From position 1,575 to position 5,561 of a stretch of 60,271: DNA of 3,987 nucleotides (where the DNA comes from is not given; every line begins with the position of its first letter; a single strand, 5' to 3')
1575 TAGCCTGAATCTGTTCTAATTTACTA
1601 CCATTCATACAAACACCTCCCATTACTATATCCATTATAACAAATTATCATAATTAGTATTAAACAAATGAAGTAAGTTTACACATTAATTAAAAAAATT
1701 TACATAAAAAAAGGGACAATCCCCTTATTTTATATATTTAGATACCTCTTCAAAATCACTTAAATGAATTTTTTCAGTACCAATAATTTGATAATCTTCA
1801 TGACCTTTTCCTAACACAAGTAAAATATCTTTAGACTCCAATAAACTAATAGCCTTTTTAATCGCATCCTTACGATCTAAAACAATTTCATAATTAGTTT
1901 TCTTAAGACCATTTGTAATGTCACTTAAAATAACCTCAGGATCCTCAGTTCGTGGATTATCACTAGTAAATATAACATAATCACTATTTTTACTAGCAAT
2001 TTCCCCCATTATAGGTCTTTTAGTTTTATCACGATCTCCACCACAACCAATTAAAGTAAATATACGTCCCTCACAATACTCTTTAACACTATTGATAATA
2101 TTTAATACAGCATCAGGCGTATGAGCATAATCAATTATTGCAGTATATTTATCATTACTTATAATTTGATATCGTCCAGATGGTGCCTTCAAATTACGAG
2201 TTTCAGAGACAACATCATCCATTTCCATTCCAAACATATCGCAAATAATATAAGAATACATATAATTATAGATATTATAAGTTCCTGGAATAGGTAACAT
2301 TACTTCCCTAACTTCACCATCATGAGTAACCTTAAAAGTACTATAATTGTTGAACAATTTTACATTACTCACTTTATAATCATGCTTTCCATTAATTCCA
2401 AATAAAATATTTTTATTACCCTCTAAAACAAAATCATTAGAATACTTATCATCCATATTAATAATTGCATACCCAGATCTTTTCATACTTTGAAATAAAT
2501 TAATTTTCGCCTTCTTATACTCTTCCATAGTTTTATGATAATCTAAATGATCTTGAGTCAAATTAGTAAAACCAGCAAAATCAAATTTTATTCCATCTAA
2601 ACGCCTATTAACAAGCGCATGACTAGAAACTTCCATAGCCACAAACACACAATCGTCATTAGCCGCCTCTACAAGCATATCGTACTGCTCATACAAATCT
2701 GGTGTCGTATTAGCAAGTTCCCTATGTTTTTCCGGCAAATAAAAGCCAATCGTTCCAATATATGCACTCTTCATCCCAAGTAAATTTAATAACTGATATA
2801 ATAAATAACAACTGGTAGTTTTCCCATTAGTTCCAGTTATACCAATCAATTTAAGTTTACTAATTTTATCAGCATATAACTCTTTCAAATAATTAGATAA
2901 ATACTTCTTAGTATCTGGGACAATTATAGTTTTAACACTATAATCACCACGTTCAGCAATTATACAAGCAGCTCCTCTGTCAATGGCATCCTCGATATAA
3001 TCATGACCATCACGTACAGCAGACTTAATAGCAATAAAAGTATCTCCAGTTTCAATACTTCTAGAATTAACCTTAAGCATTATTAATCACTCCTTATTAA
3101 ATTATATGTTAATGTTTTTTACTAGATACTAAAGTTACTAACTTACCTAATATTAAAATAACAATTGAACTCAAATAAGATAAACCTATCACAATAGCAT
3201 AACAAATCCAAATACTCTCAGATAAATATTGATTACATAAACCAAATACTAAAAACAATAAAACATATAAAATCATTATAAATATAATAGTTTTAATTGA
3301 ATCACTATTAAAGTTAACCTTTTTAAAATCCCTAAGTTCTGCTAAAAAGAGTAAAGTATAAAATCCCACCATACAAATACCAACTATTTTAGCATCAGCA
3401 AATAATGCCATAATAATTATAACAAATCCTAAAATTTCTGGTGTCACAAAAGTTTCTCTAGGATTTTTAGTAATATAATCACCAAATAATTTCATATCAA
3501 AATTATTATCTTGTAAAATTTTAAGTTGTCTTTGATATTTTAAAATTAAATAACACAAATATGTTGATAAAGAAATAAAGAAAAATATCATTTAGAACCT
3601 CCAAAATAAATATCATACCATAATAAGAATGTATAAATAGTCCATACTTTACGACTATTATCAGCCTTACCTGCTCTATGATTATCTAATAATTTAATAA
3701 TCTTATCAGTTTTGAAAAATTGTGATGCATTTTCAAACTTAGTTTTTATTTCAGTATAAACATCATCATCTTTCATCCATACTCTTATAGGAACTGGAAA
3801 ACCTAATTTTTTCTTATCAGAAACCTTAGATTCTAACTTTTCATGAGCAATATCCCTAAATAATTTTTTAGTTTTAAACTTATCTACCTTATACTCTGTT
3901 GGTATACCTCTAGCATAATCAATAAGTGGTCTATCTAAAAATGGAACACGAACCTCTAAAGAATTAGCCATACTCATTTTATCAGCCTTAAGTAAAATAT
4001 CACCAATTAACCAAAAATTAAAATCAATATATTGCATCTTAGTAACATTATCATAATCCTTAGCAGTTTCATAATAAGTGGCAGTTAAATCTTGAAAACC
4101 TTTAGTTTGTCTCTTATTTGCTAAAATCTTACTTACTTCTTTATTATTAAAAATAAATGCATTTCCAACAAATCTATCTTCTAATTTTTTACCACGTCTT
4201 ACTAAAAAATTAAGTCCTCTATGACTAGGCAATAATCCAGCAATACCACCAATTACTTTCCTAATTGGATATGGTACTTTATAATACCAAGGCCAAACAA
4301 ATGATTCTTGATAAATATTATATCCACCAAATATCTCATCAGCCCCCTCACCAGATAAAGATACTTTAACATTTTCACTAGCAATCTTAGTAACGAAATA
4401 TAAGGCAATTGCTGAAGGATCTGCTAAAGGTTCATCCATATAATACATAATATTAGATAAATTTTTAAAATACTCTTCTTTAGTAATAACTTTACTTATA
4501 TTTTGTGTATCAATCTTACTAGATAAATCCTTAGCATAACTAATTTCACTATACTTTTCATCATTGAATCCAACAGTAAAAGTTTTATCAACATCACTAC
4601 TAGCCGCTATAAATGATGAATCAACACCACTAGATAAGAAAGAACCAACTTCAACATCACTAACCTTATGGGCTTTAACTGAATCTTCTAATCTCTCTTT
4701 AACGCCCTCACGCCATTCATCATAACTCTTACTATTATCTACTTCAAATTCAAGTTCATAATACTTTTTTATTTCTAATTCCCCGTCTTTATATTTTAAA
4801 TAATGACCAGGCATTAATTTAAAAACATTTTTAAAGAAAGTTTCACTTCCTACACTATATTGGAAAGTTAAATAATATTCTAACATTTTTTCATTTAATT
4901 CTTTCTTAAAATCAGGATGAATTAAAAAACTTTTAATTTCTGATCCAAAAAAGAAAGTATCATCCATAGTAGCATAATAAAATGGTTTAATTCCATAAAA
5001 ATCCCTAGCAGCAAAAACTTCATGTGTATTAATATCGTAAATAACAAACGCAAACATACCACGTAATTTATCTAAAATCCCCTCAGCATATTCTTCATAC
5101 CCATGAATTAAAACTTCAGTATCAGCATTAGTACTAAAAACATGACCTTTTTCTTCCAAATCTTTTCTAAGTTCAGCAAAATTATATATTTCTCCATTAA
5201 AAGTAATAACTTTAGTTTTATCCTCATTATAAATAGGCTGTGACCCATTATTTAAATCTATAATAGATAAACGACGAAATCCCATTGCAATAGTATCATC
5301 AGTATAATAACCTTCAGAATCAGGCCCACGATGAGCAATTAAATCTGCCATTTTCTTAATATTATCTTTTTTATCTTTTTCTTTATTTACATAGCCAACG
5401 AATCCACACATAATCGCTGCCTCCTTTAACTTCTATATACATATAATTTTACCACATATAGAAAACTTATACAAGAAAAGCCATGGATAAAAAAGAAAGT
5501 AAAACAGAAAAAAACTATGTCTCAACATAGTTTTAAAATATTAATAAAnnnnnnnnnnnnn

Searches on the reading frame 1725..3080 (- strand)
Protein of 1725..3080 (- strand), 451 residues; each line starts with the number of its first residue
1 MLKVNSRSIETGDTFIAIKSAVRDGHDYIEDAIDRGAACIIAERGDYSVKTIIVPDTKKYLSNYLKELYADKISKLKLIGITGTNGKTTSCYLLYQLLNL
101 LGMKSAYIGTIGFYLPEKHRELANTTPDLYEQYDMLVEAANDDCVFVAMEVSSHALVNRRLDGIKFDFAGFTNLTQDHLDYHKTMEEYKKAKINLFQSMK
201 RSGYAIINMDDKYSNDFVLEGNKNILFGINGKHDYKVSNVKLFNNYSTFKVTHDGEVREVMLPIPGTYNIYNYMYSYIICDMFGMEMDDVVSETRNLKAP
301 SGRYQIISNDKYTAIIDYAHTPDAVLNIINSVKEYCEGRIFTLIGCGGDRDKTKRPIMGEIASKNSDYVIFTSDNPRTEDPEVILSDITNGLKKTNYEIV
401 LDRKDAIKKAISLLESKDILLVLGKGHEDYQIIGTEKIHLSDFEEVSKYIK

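Call 59: search_protein_families(library=pfam, proteins=[window:1725-3080:-], max_evalue=0.00001)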
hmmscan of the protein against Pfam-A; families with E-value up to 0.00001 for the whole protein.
window:1725-3080:- (451 aa): 3 families
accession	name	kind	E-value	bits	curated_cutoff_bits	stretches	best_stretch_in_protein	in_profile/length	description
PF08245.18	Mur_ligase_M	-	4.6e-51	174.1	24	1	81-278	1-198/200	Mur ligase middle domain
PF02875.26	Mur_ligase_C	-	1.7e-30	106.9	28.4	1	302-426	1-127/127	Mur ligase, glutamate ligase domain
PF01225.30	Mur_ligase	-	2.9e-06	28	21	1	2-47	5-57/95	Mur ligase family, catalytic domain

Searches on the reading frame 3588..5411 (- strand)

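Call 59: search_protein_families(library=pfam, proteins=[window:3588-5411:-], max_evalue=0.00001)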
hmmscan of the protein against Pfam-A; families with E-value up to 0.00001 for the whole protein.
window:3588-5411:- (607 aa): 4 families
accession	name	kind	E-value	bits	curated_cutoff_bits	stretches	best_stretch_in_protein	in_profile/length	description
PF00733.27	Asn_synthase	-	3e-83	280.8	21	1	237-599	2-353/354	Asparagine synthase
PF13537.11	GATase_7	-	5.5e-44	149.6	25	1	46-163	2-122/123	Glutamine amidotransferase domain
PF13522.11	GATase_6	-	7.1e-38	130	27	1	30-158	1-130/130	Glutamine amidotransferase domain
PF12481.13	DUF3700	-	8e-06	25.9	27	0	109-152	122-165/228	Aluminium induced protein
